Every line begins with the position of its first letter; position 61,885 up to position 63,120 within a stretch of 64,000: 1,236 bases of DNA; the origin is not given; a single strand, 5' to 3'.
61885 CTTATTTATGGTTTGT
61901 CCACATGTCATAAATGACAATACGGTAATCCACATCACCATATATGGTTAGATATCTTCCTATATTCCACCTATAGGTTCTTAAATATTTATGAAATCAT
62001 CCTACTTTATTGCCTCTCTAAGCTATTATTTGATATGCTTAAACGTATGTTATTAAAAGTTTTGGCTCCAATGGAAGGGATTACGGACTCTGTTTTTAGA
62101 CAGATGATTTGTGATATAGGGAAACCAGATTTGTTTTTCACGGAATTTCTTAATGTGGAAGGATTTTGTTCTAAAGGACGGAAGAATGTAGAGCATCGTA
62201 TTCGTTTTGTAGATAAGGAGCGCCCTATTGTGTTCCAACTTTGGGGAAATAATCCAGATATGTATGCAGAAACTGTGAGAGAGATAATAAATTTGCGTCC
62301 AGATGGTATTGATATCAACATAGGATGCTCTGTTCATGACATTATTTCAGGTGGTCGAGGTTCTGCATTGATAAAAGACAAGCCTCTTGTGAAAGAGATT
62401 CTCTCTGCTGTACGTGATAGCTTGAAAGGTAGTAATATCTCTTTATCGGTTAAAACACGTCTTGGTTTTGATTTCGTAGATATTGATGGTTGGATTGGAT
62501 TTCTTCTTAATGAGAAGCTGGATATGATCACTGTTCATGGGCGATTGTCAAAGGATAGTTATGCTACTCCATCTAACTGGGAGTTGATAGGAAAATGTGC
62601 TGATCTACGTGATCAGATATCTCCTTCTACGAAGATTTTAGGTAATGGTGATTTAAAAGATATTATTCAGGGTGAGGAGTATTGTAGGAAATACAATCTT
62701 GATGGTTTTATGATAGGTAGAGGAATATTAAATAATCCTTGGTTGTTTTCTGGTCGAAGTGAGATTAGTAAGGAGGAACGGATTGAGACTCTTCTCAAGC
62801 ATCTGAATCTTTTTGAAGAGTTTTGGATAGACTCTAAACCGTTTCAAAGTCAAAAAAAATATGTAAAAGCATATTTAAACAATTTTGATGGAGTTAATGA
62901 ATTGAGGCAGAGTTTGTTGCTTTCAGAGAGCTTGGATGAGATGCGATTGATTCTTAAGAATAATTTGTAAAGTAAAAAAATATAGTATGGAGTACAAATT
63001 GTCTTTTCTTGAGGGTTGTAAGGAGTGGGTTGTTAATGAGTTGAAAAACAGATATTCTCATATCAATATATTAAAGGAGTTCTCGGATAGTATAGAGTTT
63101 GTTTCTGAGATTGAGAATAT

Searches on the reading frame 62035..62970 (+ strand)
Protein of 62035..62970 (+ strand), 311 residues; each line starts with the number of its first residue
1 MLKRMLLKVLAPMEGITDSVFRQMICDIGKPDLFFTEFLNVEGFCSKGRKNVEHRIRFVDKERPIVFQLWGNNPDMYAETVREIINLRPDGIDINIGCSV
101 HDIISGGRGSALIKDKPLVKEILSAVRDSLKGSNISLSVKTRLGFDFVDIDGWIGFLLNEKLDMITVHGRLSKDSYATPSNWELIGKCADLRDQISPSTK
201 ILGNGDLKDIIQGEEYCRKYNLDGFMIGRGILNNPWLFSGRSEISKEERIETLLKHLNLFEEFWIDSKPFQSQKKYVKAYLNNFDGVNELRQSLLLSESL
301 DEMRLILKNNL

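Call 81: search_protein_families(library=pfam, proteins=[window:62035-62970:+], max_evalue=0.00001)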
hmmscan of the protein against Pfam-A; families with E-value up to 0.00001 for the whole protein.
window:62035-62970:+ (311 aa): 1 family
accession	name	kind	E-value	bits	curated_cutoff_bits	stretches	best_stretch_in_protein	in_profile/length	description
PF01207.24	Dus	-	1.9e-47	162.3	20.4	1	10-299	2-294/311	Dihydrouridine synthase (Dus)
